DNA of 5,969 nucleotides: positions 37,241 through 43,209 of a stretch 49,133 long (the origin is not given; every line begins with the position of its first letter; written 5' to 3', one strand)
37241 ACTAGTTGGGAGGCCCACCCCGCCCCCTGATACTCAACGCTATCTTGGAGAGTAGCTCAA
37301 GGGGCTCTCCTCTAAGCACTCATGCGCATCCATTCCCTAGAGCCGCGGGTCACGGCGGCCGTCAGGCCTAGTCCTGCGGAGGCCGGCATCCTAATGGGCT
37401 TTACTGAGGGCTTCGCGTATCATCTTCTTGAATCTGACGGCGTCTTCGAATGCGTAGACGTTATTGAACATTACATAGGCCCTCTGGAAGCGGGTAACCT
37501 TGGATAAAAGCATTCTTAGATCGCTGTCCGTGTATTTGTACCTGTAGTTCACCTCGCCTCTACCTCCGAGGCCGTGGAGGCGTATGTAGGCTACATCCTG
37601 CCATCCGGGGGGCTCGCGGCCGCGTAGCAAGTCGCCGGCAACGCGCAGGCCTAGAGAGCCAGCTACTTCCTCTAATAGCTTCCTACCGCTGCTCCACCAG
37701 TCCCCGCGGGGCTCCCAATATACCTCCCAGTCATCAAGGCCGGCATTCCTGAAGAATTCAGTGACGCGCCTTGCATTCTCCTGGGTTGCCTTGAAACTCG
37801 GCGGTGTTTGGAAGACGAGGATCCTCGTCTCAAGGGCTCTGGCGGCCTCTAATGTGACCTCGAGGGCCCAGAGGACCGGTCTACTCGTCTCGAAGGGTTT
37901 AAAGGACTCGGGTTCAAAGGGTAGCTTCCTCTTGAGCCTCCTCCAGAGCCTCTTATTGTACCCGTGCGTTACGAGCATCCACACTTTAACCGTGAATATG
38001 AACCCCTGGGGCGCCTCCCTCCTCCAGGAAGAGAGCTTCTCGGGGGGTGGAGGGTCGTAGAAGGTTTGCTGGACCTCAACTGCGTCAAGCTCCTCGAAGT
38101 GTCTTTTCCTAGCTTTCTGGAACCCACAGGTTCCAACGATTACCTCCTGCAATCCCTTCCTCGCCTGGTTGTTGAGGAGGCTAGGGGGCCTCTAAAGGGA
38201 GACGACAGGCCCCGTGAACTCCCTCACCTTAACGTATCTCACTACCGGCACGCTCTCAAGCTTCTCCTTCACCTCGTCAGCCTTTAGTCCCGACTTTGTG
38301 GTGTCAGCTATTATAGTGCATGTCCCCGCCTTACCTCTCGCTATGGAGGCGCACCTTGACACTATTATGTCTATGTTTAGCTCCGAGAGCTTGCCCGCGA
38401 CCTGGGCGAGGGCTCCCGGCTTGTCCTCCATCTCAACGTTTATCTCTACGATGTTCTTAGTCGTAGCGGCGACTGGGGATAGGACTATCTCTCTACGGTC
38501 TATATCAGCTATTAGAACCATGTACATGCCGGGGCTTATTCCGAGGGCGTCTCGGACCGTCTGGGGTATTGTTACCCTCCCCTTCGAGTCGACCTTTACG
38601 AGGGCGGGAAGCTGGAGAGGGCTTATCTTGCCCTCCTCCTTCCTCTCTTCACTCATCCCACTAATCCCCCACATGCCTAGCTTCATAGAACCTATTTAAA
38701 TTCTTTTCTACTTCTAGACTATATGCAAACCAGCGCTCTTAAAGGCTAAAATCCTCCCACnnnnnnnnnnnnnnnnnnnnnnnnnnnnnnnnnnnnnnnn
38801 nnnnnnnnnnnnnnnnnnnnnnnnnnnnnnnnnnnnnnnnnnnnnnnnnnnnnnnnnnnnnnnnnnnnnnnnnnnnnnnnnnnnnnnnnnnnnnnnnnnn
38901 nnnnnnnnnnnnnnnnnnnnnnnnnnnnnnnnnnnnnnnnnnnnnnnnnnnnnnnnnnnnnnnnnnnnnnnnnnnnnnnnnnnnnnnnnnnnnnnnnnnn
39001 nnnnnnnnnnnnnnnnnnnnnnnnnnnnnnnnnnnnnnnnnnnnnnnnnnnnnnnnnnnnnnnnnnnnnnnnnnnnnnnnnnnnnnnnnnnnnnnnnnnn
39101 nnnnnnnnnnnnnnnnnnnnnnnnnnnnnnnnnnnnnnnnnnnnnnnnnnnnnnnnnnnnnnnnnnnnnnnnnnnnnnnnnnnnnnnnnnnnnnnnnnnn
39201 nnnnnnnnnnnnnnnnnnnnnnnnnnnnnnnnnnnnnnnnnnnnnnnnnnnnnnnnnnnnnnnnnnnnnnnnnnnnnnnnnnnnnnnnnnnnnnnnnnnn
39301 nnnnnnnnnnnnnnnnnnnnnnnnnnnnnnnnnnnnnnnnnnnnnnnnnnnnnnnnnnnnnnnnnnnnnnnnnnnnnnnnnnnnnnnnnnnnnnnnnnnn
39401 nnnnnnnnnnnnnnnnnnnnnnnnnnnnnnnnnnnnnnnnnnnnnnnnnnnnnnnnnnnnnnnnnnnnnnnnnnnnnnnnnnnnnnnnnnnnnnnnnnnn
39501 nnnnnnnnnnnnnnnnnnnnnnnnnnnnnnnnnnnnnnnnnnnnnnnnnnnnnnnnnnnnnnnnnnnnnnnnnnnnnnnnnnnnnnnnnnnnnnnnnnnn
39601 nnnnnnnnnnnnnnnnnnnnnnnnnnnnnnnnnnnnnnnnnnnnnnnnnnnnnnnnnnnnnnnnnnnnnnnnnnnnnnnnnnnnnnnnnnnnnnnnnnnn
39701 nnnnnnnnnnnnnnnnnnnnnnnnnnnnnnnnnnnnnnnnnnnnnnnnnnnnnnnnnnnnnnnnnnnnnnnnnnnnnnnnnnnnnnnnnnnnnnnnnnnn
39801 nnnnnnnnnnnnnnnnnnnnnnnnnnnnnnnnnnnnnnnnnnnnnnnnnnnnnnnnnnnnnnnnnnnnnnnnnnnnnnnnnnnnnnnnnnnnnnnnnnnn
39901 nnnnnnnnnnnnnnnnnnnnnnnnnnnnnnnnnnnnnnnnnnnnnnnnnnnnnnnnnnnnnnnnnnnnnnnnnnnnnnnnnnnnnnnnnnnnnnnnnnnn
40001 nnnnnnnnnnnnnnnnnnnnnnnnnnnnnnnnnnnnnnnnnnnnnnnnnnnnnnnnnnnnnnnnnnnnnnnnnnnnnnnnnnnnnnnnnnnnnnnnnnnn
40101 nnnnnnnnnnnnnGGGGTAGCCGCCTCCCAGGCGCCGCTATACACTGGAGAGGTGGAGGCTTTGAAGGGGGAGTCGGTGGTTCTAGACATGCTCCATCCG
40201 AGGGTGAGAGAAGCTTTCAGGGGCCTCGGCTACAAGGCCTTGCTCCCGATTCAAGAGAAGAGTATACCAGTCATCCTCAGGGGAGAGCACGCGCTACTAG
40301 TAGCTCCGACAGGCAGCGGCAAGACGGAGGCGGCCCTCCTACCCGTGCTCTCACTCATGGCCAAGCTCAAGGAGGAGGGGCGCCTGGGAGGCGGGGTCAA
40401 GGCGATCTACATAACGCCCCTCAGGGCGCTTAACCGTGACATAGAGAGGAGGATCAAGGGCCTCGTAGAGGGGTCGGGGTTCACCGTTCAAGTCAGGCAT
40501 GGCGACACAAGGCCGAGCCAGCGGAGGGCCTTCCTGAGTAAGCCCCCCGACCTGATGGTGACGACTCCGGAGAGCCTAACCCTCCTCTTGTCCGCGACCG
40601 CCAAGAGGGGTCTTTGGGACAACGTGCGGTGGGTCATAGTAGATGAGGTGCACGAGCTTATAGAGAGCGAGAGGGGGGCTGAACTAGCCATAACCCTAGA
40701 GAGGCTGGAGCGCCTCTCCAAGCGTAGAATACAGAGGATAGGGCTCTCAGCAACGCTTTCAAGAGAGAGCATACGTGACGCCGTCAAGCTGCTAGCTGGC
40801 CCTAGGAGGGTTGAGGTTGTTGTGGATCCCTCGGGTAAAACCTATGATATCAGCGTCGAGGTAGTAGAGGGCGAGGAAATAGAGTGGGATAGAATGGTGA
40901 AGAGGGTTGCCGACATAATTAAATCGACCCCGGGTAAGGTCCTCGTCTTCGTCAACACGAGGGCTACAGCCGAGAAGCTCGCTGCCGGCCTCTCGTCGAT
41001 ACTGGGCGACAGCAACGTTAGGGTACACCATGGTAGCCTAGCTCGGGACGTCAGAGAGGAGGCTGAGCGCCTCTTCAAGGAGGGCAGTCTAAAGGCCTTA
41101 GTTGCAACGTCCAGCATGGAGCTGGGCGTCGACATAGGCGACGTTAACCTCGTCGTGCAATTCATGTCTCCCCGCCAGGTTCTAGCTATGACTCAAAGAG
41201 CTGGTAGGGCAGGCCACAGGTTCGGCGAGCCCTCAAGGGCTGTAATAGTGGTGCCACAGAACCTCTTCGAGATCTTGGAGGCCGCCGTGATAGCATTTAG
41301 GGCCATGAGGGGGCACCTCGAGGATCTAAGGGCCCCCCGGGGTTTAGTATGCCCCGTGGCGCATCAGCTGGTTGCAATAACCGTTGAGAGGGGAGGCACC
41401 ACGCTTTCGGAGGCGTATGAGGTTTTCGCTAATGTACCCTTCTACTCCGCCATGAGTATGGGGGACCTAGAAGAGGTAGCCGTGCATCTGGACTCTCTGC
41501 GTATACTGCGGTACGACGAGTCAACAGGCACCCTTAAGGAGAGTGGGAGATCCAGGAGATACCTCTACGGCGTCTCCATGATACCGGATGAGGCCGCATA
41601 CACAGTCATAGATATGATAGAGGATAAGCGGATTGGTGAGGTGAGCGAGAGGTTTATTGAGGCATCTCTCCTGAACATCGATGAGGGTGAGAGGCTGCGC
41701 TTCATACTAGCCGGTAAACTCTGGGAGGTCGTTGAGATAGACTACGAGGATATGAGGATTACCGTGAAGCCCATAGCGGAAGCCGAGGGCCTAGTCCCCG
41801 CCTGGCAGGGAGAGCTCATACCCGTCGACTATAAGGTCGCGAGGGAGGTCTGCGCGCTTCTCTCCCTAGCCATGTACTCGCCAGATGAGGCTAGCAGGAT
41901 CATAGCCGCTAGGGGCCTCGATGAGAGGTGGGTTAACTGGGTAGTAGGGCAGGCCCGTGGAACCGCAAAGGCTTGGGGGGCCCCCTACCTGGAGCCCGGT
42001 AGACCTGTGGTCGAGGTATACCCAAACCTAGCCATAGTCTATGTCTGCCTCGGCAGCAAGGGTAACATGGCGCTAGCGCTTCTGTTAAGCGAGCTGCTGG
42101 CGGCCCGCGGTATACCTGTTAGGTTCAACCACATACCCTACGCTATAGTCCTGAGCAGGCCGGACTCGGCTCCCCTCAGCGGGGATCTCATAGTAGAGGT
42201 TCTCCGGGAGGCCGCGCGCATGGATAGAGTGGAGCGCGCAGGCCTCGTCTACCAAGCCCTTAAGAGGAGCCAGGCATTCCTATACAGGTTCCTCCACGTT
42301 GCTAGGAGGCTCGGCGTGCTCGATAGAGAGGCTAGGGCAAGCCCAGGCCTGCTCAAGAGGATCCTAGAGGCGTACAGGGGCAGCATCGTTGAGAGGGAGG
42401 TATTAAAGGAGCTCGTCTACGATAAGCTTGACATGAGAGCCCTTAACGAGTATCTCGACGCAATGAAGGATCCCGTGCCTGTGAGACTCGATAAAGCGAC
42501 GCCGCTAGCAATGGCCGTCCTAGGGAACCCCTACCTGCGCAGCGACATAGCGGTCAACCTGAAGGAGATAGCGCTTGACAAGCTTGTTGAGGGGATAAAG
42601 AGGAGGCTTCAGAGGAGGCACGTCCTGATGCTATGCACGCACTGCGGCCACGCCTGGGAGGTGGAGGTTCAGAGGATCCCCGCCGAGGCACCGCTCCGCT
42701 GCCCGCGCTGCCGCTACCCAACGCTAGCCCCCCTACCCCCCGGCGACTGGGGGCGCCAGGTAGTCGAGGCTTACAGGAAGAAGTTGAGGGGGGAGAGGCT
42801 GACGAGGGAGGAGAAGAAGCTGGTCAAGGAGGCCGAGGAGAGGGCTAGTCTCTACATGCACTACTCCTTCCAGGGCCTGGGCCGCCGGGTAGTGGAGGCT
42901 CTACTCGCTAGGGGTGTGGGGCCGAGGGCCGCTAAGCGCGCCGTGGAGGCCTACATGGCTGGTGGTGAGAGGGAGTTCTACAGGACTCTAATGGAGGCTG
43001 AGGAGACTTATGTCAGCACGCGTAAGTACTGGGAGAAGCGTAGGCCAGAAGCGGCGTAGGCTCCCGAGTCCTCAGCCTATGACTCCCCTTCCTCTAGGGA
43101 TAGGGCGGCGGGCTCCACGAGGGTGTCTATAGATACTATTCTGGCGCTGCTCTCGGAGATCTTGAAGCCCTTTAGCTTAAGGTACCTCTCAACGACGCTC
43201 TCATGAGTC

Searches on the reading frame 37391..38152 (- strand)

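Call 88: search_protein_families(library=pfam, proteins=[window:37391-38152:-], max_evalue=0.00001)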
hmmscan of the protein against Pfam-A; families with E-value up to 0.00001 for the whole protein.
window:37391-38152:- (253 aa): 1 family
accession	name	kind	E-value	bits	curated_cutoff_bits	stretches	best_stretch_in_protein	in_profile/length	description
PF01904.24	DUF72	-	7.8e-31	108.3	25.3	1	20-244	16-217/217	Protein of unknown function DUF72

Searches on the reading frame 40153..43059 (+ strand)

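Call 88: search_protein_families(library=pfam, proteins=[window:40153-43059:+], max_evalue=0.00001)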
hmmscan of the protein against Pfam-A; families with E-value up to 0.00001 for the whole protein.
window:40153-43059:+ (968 aa): 5 families
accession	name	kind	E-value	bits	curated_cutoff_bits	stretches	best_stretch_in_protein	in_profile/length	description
PF00270.35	DEAD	-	6.9e-39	133.7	26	1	32-207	2-164/167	DEAD/DEAH box helicase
PF00271.37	Helicase_C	-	4.8e-21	75.5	23.5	1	250-354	4-107/110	Helicase conserved C-terminal domain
PF08494.16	DEAD_assoc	-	3.4e-17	63.4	23.5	1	618-786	7-191/191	DEAD/H associated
PF04851.21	ResIII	-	4e-10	40.3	22.5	1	43-204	22-164/164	Type III restriction enzyme, res subunit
PF19306.5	WH_Lhr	-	6.8e-06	26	27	0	448-543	76-163/168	Large helicase-related protein, winged helix domain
